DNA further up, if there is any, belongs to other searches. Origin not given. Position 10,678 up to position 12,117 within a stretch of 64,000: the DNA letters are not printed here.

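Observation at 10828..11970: HisRS homolog lacking catalytic motif 2 but retaining the anticodon-binding domain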

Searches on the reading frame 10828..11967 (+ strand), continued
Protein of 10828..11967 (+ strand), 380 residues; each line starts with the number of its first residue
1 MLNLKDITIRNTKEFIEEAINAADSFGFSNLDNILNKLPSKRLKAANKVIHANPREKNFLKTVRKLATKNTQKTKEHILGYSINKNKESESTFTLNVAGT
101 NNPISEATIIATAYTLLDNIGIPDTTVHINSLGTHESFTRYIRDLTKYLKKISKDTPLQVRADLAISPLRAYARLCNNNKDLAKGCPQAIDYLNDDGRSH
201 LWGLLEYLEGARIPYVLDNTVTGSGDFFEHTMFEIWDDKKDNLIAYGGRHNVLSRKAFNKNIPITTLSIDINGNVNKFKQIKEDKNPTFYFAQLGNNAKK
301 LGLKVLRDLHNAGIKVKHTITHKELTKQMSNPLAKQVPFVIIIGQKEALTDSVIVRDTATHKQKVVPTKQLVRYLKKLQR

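Call 55: list_cluster_members(proteins=[P0001, P0002, P0005, P0007, P0009, P0010, P0015, P0016, P0022, P0024])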
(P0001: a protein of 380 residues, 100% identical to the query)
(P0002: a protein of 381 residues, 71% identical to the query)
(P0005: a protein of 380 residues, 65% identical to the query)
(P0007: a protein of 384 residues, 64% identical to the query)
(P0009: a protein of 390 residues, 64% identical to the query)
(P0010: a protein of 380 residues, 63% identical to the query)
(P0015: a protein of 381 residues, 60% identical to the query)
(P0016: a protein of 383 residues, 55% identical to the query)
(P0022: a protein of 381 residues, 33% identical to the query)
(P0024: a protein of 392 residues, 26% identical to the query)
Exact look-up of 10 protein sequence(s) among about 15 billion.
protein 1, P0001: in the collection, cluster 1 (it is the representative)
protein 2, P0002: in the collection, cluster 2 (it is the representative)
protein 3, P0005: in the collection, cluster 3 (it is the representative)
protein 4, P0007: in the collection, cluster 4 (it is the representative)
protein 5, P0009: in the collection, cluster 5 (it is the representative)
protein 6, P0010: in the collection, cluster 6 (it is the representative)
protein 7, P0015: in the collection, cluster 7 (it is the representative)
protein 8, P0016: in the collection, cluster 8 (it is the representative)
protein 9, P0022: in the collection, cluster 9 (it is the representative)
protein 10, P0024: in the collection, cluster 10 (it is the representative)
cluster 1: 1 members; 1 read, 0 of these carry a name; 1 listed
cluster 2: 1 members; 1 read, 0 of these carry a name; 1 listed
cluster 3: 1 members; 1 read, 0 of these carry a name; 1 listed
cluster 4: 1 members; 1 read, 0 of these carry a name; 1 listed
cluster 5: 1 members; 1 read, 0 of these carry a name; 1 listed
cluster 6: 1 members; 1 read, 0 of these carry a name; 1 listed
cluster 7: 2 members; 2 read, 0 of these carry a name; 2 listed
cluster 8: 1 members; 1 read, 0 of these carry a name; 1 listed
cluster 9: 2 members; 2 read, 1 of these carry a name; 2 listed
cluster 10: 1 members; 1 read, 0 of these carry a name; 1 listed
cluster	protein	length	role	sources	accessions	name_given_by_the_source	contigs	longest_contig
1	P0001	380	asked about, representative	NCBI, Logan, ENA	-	-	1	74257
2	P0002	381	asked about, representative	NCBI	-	-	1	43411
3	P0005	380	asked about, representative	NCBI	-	-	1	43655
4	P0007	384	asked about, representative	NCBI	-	-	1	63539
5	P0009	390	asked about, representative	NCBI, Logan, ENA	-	-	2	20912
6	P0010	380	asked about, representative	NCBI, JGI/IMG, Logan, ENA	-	-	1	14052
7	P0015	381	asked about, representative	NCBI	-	-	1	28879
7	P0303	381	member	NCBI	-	-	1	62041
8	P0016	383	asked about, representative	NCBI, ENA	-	-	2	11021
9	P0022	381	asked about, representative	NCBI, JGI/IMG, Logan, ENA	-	-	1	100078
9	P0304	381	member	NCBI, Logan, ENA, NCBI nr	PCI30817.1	hypothetical protein COB52_01090 [Candidatus Kaiserbacteria bacterium] | MAG: hypothetical protein COB52_01090 [Candidatus Kaiserbacteria bacterium]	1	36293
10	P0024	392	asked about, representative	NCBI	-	-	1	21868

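Call 56: search_protein_families(library=ncbifam, alignment_id=A2, max_evalue=0.001)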
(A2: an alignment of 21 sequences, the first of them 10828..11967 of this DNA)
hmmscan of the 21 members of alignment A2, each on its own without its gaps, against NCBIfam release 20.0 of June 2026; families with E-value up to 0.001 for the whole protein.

A. member 1, window:10828-11967:+ (380 aa): 6 families
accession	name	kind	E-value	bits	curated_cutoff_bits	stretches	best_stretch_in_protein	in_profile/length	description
TIGR00442.1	hisS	equivalog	3e-37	128.6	286.75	1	96-367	126-405/406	histidine--tRNA ligase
NF009085.0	PRK12420.1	equivalog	7.2e-09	35.5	540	1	225-374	272-425/426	histidine--tRNA ligase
TIGR00418.1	thrS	equivalog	1.1e-07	31.2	383.65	1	299-377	485-563/565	threonine--tRNA ligase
NF003068.0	PRK03991.1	equivalog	5.8e-05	21.6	484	1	297-377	510-590/613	threonine--tRNA ligase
NF011500.0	PRK14938.1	equivalog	0.00031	19.8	362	1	303-377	291-365/387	Ser-tRNA(Thr) hydrolase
TIGR00443.1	hisZ_biosyn_reg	equivalog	0.00039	19.6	271.65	0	97-271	117-305/314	ATP phosphoribosyltransferase regulatory subunit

B. families by the number of members that match (of 21 scanned): 14 families
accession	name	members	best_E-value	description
TIGR00442.1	hisS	21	7.6e-41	histidine--tRNA ligase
NF009085.0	PRK12420.1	21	1.3e-12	histidine--tRNA ligase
TIGR00418.1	thrS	20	2e-10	threonine--tRNA ligase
TIGR00443.1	hisZ_biosyn_reg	20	1.1e-09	ATP phosphoribosyltransferase regulatory subunit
NF003068.0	PRK03991.1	15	7.1e-07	threonine--tRNA ligase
NF008942.0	PRK12292.2-5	9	1.2e-09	ATP phosphoribosyltransferase regulatory subunit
NF008941.0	PRK12292.2-4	7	6e-06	ATP phosphoribosyltransferase regulatory subunit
NF008940.0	PRK12292.2-3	6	5.9e-06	ATP phosphoribosyltransferase regulatory subunit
NF011500.0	PRK14938.1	6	6.3e-05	Ser-tRNA(Thr) hydrolase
NF008935.0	PRK12292.1-1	2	5.1e-05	ATP phosphoribosyltransferase regulatory subunit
NF008979.1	PRK12325.1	2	9.3e-05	proline--tRNA ligase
TIGR00389.1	glyS_dimeric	2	0.00057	glycine--tRNA ligase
NF008936.0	PRK12292.1-3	1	1.3e-10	ATP phosphoribosyltransferase regulatory subunit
NF009086.0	PRK12421.1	1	0.00022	ATP phosphoribosyltransferase regulatory subunit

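Call 61: find_homologous_proteins(query=L063:10007-11143:+, max_evalue=0.001)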
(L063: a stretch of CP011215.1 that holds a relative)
Query L063:10007-11143:+ (379 aa): 1193 proteins with E <= 0.001 among 3535 candidates; the best 120 are listed.
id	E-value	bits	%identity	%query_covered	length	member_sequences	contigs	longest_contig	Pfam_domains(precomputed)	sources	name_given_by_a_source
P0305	5.5e-247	837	99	100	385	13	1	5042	PF13393.12,PF03129.26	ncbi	-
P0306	1.5e-168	579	69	100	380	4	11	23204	PF03129.26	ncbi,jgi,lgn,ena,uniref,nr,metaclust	ncbi:hypothetical protein A3E89_00620 [Candidatus Campbellbacteria bacterium RIFCSPHIGHO2_12_FULL_35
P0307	9.6e-154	530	63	100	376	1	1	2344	PF13393.12,PF03129.26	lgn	-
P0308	7.9e-144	497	61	100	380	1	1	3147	PF03129.26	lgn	-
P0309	2.0e-135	470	58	99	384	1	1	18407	PF13393.12,PF03129.26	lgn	-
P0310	3.1e-132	459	57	100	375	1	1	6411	PF03129.26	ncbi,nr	ncbi:ATP phosphoribosyltransferase regulatory subunit [Patescibacteria group bacterium]|nr:ATP phosp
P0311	1.5e-131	457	58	100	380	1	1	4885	PF13393.12,PF03129.26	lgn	-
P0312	2.2e-131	456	59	100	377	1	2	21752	PF03129.26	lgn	-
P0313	3.3e-131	456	56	99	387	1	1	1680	PF13393.12,PF03129.26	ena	-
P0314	6.3e-130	451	56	100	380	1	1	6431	PF13393.12,PF03129.26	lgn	-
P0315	2.6e-128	446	56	100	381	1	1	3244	PF13393.12,PF03129.26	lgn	-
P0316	6.3e-125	435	55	100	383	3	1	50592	PF03129.26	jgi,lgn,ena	-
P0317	1.3e-124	434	56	100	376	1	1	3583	PF03129.26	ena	-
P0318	4.5e-124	432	57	99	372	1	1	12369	PF13393.12,PF03129.26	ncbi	-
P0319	7.4e-124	431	54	100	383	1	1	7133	PF13393.12,PF03129.26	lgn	-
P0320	1.4e-122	427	56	100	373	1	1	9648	PF03129.26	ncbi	-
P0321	3.5e-122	426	54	100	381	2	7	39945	PF13393.12,PF03129.26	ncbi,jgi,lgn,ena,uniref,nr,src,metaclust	ncbi:hypothetical protein A2442_03505 [Candidatus Campbellbacteria bacterium RIFOXYC2_FULL_35_25]|un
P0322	3.2e-109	383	48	99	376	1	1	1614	PF13393.12,PF03129.26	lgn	-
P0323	2.5e-98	347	45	99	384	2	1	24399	PF03129.26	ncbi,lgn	-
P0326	1.9e-79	285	41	98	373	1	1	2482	PF13393.12,PF03129.26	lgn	-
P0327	2.3e-77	279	41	97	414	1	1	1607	PF03129.26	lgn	-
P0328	5.4e-77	277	40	98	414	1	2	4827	PF03129.26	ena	-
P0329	5.9e-76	274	40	97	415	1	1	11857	PF03129.26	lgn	-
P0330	2.5e-75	272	41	97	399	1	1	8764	PF03129.26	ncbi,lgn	-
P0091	1.3e-74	269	39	97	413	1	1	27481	PF03129.26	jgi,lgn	jgi:histidyl-tRNA synthetase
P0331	2.9e-74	268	39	97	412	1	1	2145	PF03129.26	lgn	-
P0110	7.6e-74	267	40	98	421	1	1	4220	PF03129.26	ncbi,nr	ncbi:ATP phosphoribosyltransferase regulatory subunit [Candidatus Parcubacteria bacterium]|nr:ATP ph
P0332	2.2e-73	265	40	98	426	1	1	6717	PF03129.26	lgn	-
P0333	2.6e-73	265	40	96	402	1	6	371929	PF13393.12,PF03129.26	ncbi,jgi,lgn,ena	jgi:histidyl-tRNA synthetase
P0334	3.0e-73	265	39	98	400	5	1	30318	PF03129.26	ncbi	-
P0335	5.7e-73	264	40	96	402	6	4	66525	PF13393.12,PF03129.26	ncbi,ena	-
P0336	7.5e-73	264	41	98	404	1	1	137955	PF03129.26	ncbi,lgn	ncbi:MAG: His/Gly/Thr/Pro-type tRNA ligase C-terminal domain-containing protein [Patescibacteria gro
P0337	3.4e-72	262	38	97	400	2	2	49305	PF13393.12,PF03129.26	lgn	-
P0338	4.2e-72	261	42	84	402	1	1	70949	PF13393.12,PF03129.26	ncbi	-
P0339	5.3e-72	261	39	97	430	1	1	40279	PF13393.12,PF03129.26,PF00587.31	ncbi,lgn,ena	-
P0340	5.3e-72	261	40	84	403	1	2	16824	PF13393.12,PF03129.26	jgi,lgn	-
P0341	3.4e-71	258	39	97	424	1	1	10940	PF03129.26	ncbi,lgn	-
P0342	4.0e-71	258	42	83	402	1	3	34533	PF13393.12,PF03129.26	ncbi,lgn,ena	ncbi:MAG: His/Gly/Thr/Pro-type tRNA ligase C-terminal domain-containing protein [Patescibacteria gro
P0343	4.5e-71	258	44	84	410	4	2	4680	PF13393.12,PF03129.26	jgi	jgi:histidyl-tRNA synthetase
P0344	1.3e-70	256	38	97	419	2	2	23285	PF03129.26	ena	-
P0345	6.5e-70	254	38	98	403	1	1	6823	PF03129.26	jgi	jgi:histidyl-tRNA synthetase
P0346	1.2e-69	253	39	89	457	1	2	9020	PF03129.26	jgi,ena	-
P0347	1.6e-69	253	39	96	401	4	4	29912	PF03129.26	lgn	-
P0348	4.0e-69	251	43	84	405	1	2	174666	PF13393.12,PF03129.26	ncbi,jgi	jgi:histidyl-tRNA synthetase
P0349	5.5e-69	251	39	96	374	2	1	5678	PF03129.26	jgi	-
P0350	8.7e-69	250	37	97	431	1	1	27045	PF13393.12,PF03129.26,PF00587.31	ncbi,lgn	-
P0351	1.7e-68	249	38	96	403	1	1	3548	PF13393.12,PF03129.26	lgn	-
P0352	1.9e-68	249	36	97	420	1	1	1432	PF03129.26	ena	-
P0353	2.1e-68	249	37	96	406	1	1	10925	PF13393.12,PF03129.26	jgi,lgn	-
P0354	2.5e-68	249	37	96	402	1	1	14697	PF13393.12,PF03129.26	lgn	-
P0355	3.0e-68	249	39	98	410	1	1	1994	PF03129.26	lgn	-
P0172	4.4e-68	248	39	97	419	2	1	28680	PF03129.26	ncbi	-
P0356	5.0e-68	248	38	97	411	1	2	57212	PF03129.26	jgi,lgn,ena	-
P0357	5.4e-68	248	37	99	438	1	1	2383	PF13393.12,PF03129.26,PF00587.31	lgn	-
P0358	5.5e-68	248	37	98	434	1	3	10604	PF13393.12,PF03129.26,PF00587.31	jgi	-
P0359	1.3e-67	246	41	89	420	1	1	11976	PF03129.26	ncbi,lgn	-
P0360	2.1e-67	246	39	91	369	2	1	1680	PF03129.26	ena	-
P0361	2.8e-67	245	38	97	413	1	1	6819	PF03129.26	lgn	-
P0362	2.8e-67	245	37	98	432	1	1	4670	PF03129.26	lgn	-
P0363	3.1e-67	245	37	97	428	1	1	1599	PF13393.12,PF03129.26,PF00587.31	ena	-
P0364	3.8e-67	245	36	97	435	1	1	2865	PF13393.12,PF03129.26,PF01409.26,PF00587.31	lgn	-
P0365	4.8e-67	245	38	96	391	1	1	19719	PF03129.26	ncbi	-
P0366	1.4e-66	243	38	93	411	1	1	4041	PF13393.12,PF03129.26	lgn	-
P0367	1.8e-66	243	37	97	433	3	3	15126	PF13393.12,PF03129.26,PF00587.31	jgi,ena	-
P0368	1.9e-66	243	37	98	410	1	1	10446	PF03129.26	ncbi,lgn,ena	-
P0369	2.1e-66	242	36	97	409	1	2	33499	PF03129.26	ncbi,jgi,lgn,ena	ncbi:MAG: His/Gly/Thr/Pro-type tRNA ligase C-terminal domain-containing protein [bacterium]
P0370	3.0e-66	242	35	97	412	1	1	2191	PF03129.26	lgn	-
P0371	3.1e-66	242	39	89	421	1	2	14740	PF13393.12,PF03129.26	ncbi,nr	ncbi:MAG: ATP phosphoribosyltransferase regulatory subunit [Patescibacteria group bacterium]|nr:ATP 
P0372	3.8e-66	242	34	97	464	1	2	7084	PF13393.12,PF03129.26,PF00587.31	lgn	-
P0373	4.1e-66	241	36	97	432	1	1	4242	PF13393.12,PF03129.26,PF00587.31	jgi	jgi:histidyl-tRNA synthetase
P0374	4.4e-66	241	35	97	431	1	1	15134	PF13393.12,PF03129.26,PF00587.31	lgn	-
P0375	4.5e-66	241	41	83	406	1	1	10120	PF13393.12,PF03129.26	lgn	-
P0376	5.0e-66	241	37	97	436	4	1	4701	PF13393.12,PF03129.26,PF00587.31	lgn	-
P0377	6.6e-66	241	36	98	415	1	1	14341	PF03129.26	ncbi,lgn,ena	-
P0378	8.1e-66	241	37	97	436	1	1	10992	PF13393.12,PF03129.26,PF00587.31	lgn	-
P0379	8.9e-66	240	36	97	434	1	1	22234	PF13393.12,PF03129.26,PF00587.31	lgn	-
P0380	1.0e-65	240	37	97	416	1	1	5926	PF03129.26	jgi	jgi:histidyl-tRNA synthetase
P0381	1.0e-65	240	36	97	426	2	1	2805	PF03129.26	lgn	-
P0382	1.1e-65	240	38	96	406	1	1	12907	PF13393.12,PF03129.26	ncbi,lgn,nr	ncbi:MAG: ATP phosphoribosyltransferase regulatory subunit [bacterium]|nr:ATP phosphoribosyltransfer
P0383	1.2e-65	240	40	83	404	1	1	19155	PF13393.12,PF03129.26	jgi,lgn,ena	-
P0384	1.3e-65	240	36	98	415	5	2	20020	PF03129.26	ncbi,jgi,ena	-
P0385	1.3e-65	240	34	97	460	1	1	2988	PF13393.12,PF03129.26,PF00587.31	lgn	-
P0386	1.5e-65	240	36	97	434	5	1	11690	PF13393.12,PF03129.26,PF00587.31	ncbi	-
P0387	2.5e-65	239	37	97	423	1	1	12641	PF03129.26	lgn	-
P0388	3.2e-65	239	36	97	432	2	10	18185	PF13393.12,PF03129.26,PF00587.31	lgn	-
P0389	4.1e-65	238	40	88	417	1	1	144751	PF03129.26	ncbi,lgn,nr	ncbi:MAG: hypothetical protein HZA81_01400 [Candidatus Taylorbacteria bacterium]|nr:hypothetical pro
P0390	4.6e-65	238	39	98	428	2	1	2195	PF13393.12,PF03129.26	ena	-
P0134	4.8e-65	238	43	77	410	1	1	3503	PF03129.26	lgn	-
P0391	5.8e-65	238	40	84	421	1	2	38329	PF03129.26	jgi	jgi:histidyl-tRNA synthetase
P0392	6.2e-65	238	40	89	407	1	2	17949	PF13393.12,PF03129.26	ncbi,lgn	-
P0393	8.4e-65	237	37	97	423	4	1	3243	PF03129.26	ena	-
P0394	9.3e-65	237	38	98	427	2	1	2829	PF03129.26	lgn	-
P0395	1.1e-64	237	37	97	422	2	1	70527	PF03129.26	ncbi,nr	ncbi:MAG: hypothetical protein HYV67_01975 [Candidatus Taylorbacteria bacterium]|nr:hypothetical pro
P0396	1.3e-64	237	36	97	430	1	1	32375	PF13393.12,PF03129.26,PF00587.31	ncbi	-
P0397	1.3e-64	237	37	97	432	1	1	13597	PF13393.12,PF03129.26,PF00587.31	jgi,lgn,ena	-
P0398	1.4e-64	236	36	97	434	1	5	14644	PF13393.12,PF03129.26,PF00587.31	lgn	-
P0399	1.7e-64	236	38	98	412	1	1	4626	PF03129.26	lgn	-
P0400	1.8e-64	236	37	97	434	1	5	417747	PF13393.12,PF03129.26,PF00587.31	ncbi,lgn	-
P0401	2.0e-64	236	41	84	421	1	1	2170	PF03129.26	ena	-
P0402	2.1e-64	236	36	97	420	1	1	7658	PF03129.26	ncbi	-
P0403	2.3e-64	236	37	97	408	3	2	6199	PF13393.12,PF03129.26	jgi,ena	-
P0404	3.8e-64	235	34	97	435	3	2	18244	PF13393.12,PF03129.26,PF01409.26,PF00587.31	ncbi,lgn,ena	-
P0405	3.9e-64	235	36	97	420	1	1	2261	PF03129.26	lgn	-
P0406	4.4e-64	235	37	97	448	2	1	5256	PF13393.12,PF03129.26,PF00587.31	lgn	-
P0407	4.8e-64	235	36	97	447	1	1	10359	PF13393.12,PF03129.26,PF00587.31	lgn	-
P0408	5.0e-64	235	35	97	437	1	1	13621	PF13393.12,PF03129.26,PF00587.31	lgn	-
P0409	5.2e-64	235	35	97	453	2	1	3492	PF13393.12,PF03129.26,PF00587.31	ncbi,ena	-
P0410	5.5e-64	235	37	97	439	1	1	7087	PF13393.12,PF03129.26,PF00587.31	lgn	-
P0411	8.8e-64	234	36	97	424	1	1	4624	PF03129.26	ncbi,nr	ncbi:ATP phosphoribosyltransferase regulatory subunit [Candidatus Parcubacteria bacterium]|nr:ATP ph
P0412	9.5e-64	234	36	97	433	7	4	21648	PF13393.12,PF03129.26,PF00587.31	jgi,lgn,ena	-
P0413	9.6e-64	234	42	84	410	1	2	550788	PF03129.26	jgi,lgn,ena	-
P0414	9.7e-64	234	38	97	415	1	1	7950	PF03129.26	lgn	-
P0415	1.0e-63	234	36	99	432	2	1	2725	PF13393.12,PF03129.26,PF00587.31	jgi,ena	-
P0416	1.1e-63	233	36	97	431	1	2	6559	PF13393.12,PF03129.26,PF00587.31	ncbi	-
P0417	1.2e-63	233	37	97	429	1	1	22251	PF13393.12,PF03129.26,PF00587.31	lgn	-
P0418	1.2e-63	233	36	97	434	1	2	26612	PF13393.12,PF03129.26,PF00587.31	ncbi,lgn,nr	ncbi:histidine--tRNA ligase [Candidatus Nomurabacteria bacterium]|nr:histidine--tRNA ligase [Candida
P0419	1.3e-63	233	35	97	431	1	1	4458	PF13393.12,PF03129.26,PF00587.31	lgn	-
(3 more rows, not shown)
